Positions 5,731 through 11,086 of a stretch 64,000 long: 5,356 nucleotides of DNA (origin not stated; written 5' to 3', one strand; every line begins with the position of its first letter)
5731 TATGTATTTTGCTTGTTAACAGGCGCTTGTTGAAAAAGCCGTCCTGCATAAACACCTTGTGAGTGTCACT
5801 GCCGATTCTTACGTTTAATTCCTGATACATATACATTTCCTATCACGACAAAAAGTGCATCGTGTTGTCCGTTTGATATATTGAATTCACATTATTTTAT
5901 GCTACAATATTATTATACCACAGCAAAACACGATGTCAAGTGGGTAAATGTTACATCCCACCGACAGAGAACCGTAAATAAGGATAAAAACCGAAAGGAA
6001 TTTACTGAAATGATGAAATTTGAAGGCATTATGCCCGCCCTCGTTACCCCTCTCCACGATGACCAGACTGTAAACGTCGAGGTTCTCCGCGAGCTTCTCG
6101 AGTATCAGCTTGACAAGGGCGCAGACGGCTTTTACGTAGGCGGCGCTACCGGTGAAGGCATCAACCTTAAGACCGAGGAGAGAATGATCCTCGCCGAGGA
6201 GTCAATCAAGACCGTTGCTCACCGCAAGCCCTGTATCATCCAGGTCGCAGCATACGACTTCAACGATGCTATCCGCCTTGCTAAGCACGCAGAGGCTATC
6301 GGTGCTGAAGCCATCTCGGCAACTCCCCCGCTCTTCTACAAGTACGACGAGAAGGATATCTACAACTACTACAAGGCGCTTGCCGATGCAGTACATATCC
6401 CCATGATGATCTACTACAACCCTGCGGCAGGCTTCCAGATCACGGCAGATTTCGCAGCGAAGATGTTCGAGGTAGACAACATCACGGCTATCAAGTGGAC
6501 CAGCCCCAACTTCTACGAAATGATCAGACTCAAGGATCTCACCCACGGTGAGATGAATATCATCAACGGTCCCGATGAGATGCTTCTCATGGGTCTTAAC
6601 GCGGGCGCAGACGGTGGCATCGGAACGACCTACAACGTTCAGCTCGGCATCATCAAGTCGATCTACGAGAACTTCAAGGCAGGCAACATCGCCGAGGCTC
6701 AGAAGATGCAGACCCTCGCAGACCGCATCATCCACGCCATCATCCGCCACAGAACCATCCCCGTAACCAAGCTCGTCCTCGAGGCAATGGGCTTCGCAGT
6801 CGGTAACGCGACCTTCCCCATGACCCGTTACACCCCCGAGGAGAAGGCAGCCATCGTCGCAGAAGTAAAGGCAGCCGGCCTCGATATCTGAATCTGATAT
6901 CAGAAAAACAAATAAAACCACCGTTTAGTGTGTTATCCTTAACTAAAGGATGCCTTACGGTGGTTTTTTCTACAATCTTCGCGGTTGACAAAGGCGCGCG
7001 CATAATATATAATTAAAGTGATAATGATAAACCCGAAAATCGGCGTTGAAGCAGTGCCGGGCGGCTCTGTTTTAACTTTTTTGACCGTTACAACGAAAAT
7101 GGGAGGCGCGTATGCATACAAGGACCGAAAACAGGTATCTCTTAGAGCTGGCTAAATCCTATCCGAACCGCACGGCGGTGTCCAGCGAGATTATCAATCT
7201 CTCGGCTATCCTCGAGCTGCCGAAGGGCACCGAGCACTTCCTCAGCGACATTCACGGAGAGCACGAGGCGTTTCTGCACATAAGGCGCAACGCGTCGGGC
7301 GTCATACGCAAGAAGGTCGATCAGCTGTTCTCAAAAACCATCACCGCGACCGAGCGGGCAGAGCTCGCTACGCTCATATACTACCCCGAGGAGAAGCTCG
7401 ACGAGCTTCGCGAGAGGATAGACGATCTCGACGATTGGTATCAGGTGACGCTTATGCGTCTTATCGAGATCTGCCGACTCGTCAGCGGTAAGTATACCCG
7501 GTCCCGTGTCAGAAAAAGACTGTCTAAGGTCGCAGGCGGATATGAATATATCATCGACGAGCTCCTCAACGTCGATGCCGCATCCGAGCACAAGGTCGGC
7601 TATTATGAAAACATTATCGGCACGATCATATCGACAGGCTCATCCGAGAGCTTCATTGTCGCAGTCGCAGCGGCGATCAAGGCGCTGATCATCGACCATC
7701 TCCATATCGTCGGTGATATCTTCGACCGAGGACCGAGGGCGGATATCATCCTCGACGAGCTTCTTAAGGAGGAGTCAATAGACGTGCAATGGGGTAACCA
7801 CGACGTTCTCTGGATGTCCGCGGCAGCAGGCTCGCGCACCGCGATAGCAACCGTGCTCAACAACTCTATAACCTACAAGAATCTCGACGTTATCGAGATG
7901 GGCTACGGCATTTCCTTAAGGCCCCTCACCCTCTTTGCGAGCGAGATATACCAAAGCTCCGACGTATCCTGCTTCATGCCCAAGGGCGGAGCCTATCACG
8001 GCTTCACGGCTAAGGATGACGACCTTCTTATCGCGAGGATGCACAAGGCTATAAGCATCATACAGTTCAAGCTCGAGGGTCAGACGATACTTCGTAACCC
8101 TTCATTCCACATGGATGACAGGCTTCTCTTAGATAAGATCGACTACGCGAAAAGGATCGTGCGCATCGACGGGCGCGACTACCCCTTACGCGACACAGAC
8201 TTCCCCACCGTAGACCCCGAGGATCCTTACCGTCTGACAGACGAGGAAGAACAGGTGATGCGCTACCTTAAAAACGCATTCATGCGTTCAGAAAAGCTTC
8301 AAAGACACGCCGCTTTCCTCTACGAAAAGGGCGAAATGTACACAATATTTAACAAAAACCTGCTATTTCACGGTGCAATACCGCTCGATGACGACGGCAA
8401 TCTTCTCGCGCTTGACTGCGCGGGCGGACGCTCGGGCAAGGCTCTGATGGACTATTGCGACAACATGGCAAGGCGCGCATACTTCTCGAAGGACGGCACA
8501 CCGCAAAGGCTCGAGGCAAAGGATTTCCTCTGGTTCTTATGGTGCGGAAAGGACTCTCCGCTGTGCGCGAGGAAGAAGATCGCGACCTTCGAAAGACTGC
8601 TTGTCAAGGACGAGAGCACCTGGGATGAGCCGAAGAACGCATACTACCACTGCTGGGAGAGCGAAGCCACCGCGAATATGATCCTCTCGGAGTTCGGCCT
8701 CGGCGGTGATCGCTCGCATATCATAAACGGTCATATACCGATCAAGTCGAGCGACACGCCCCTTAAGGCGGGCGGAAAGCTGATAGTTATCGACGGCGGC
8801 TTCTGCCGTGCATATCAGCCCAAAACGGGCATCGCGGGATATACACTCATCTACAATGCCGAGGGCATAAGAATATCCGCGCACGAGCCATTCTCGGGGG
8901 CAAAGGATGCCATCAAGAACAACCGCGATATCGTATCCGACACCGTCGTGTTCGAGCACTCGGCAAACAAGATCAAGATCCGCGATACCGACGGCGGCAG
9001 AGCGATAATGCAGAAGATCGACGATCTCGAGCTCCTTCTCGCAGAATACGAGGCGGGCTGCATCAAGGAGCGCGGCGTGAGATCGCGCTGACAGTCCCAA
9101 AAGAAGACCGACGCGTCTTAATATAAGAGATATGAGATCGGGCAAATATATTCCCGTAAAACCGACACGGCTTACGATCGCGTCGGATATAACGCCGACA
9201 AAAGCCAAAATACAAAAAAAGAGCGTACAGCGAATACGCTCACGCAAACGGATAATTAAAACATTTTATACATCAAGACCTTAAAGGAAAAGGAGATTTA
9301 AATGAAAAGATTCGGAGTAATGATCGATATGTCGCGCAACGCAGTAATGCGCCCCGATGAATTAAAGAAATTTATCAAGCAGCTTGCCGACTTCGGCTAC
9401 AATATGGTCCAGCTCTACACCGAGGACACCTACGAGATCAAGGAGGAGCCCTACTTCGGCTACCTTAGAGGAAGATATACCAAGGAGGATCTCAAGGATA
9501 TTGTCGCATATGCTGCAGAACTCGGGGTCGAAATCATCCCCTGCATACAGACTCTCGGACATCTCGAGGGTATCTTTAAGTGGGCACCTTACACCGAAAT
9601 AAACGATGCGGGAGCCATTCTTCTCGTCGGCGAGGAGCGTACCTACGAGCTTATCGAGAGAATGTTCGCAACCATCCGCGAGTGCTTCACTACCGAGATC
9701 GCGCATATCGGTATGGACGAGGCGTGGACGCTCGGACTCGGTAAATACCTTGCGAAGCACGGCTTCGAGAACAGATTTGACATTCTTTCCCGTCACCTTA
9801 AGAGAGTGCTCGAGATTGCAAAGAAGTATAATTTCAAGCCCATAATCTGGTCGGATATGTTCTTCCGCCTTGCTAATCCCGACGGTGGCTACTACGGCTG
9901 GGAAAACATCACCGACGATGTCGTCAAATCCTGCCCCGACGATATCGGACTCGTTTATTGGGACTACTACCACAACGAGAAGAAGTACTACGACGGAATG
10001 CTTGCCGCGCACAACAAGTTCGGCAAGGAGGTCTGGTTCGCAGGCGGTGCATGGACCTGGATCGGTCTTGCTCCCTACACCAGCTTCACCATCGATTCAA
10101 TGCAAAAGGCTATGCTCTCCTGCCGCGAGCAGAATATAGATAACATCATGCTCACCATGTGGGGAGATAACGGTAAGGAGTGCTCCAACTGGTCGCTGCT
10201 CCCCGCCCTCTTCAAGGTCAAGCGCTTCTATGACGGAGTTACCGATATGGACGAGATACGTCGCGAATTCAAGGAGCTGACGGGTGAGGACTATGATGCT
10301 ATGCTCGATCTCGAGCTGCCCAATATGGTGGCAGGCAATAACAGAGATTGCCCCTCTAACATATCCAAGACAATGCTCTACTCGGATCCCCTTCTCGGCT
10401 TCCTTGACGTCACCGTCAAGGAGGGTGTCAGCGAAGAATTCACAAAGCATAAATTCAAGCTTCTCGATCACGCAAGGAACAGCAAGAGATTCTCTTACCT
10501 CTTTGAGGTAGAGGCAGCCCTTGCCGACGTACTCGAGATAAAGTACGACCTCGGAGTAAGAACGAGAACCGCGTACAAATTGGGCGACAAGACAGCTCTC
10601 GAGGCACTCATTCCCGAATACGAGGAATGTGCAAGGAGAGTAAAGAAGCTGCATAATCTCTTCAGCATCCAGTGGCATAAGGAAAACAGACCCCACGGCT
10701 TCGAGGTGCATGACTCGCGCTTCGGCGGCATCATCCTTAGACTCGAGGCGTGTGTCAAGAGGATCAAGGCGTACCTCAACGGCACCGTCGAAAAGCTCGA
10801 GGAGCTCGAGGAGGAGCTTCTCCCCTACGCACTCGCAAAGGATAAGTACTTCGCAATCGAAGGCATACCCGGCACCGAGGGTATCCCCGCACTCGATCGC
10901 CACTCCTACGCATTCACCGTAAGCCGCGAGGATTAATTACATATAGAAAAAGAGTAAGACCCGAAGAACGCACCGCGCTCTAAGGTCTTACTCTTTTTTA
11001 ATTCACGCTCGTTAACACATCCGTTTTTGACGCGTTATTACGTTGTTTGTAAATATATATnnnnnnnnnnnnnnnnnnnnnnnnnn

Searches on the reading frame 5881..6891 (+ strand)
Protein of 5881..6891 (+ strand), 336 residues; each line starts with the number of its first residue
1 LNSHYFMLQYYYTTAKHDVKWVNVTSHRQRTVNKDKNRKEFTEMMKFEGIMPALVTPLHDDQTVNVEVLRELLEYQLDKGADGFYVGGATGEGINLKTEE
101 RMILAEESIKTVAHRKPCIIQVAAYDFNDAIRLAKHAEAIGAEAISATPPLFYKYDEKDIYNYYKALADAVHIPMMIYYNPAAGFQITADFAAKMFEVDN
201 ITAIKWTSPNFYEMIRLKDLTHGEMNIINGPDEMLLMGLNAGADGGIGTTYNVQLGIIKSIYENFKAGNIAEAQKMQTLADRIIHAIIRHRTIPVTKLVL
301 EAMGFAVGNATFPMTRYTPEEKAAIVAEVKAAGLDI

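Call 64: search_protein_families(library=pfam, proteins=[window:5881-6891:+], max_evalue=0.0001)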
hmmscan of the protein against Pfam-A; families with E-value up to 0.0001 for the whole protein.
window:5881-6891:+ (336 aa): 1 family
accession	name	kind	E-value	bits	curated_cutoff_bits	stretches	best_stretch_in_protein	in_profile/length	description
PF00701.28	DHDPS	-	2.7e-62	210.6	22.1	1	46-331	1-288/289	Dihydrodipicolinate synthetase family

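Call 65: search_protein_families(library=ncbifam, proteins=[window:5881-6891:+], max_evalue=0.00001)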
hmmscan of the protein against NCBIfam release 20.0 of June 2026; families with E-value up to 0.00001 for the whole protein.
window:5881-6891:+ (336 aa): 7 families
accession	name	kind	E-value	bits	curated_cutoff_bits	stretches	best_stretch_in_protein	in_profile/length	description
NF003164.0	PRK04147.1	equivalog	1.8e-65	221.2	281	1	45-325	2-283/294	N-acetylneuraminate lyase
TIGR00683.1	nanA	equivalog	2e-54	184.9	382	1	48-324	2-284/293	N-acetylneuraminate lyase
TIGR00674.1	dapA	equivalog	2.7e-44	151.1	206.15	1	50-326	2-280/286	4-hydroxy-tetrahydrodipicolinate synthase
NF040954.1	Arch_KDGaldase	equivalog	1.8e-39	135.8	390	1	50-331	3-280/288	bifunctional 2-dehydro-3-deoxy-phosphogluconate/2-dehydro-3-deoxy-6-phosphogalactonate aldolase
TIGR02313.1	HpaI-NOT-DapA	exception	5.7e-31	107.4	396.7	1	48-323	2-280/294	2,4-dihydroxyhept-2-ene-1,7-dioic acid aldolase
NF002958.0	PRK03620.1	subfamily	8.9e-23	80.6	278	1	45-326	9-293/307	5-dehydro-4-deoxyglucarate dehydratase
TIGR03249.1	KdgD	equivalog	2.3e-17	63.1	373.95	1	47-311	9-277/299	5-dehydro-4-deoxyglucarate dehydratase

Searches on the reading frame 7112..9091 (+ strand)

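Call 64: search_protein_families(library=pfam, proteins=[window:7112-9091:+], max_evalue=0.0001)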
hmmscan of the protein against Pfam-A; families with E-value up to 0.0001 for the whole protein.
window:7112-9091:+ (659 aa): 1 family
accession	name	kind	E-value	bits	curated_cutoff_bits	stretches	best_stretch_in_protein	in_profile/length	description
PF06874.16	FBPase_2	-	1.3e-270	899.6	27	1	8-647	1-638/639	Firmicute fructose-1,6-bisphosphatase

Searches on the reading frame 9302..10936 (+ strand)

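Call 64: search_protein_families(library=pfam, proteins=[window:9302-10936:+], max_evalue=0.0001)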
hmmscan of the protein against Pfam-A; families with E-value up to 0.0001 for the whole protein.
window:9302-10936:+ (544 aa): 2 families
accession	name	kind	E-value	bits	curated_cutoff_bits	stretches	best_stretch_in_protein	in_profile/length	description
PF18088.7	Glyco_H_20C_C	-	1.4e-50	172.3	27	1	333-514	2-187/194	Glycoside Hydrolase 20C C-terminal domain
PF00728.28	Glyco_hydro_20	-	6.8e-18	65.6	22.3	1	5-191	5-227/348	Glycosyl hydrolase family 20, catalytic domain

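Call 65: search_protein_families(library=ncbifam, proteins=[window:9302-10936:+], max_evalue=0.00001)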
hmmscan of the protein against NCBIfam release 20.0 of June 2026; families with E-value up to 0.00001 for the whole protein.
window:9302-10936:+ (544 aa): 0 families
